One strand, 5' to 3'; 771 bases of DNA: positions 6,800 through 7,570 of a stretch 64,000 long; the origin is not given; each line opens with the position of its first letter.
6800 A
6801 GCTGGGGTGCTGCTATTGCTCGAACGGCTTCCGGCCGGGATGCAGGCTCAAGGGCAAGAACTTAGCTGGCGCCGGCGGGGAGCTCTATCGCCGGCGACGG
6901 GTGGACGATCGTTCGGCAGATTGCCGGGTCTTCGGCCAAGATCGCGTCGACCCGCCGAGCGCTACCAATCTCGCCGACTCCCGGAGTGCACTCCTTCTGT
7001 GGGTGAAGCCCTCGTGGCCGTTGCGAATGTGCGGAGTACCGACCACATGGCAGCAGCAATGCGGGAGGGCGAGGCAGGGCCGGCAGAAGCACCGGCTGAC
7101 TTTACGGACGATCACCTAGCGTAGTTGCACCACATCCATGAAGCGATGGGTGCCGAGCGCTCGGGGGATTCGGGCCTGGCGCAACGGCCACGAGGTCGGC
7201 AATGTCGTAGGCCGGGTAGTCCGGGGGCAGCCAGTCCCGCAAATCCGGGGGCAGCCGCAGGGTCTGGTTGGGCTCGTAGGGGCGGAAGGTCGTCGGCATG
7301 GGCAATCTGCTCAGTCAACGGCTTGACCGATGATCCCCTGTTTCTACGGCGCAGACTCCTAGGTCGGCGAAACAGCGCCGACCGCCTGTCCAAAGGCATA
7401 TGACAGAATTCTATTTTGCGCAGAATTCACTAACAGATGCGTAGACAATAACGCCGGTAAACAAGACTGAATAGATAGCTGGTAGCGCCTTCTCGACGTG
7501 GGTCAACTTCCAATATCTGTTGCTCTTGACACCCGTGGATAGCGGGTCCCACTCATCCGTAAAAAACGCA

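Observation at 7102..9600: Low-GC TIR-like (DUF1863) plus small multi-TM protein pair wedged between IS remnants: a minimal Thoeris-like / TIR-SLATT abortive-infection candidate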

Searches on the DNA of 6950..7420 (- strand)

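Call 91: search_dna_similar(query=window:6950-7420:-, collection=plasmids, mode=distant, max_evalue=0.01, max_rows=8)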
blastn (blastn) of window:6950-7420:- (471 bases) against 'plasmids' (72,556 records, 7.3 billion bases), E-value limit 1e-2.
Records with a match: 3; places in all: 5; records where one place covers at least 80% of the query: 0.
Best place of each record, by identity: 60-80% 3.
By first word of the organism name: Streptomyces 3.
By predicted mobility (MOB-suite, as given by PLSDB): non-mobilizable 2; mobilizable 1.
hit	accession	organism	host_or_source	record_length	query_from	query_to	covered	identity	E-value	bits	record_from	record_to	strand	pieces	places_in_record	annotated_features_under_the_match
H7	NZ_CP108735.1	Streptomyces sp. NBC_00984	-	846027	145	236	20%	71.7%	3e-3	50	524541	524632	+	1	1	none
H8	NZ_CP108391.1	Streptomyces sp. NBC_01320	-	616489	130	211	17%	74.4%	2e-4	55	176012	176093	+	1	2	IS1182 family transposase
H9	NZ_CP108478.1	Streptomyces mirabilis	-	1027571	130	211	17%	73.2%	3e-3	50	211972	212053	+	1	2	record has no annotation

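Call 92: get_annotated_region(hit=H8, flank=1800)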
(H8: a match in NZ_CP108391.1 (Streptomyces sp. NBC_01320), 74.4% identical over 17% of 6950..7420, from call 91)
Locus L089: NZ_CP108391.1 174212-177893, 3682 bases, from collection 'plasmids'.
description: Streptomyces sp. NBC_01320 plasmid unnamed1, complete sequence
organism: Streptomyces sp. NBC_01320 (NCBI taxid 2903824)
taxonomy: Bacteria; Actinomycetota; Actinomycetes; Kitasatosporales; Streptomycetaceae; Streptomyces; Streptomyces sp. NBC 01320
host: -; source: -; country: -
typing (MOB-suite, as given by PLSDB): non-mobilizable
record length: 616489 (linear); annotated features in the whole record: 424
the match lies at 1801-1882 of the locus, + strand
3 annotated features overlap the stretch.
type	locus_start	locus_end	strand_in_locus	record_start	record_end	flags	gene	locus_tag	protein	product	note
CDS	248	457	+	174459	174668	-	-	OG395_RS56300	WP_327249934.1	transposase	GO:0006313 - DNA transposition [Evidence IEA]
CDS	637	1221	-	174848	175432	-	-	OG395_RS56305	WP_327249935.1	LAETG motif-containing sortase-dependent surface protein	-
CDS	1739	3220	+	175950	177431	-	-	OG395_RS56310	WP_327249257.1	IS1182 family transposase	-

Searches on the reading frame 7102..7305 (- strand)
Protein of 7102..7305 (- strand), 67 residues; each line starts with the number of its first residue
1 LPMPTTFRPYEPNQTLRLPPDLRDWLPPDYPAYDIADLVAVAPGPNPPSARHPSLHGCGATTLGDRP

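Call 3: search_protein_families(library=pfam, proteins=[window:7102-7305:-], max_evalue=0.1)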
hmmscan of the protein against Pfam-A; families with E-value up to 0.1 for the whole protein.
window:7102-7305:- (67 aa): 0 families

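Call 5: search_protein_families(library=ncbifam, proteins=[window:7102-7305:-], max_evalue=0.1)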
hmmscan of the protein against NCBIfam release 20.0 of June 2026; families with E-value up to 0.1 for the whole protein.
window:7102-7305:- (67 aa): 0 families

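Call 49: search_dna_similar(query=window:7135-7299:-, collection=plasmids, mode=protein, max_evalue=0.01, max_rows=8)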
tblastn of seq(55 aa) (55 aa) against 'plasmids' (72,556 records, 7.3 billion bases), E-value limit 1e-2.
No match.

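Call 69: search_protein_families(library=ncbifam, proteins=[window:7105-7305:-], max_evalue=10)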
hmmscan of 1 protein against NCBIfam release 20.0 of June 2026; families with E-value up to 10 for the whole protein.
seq(67 aa): 0 families
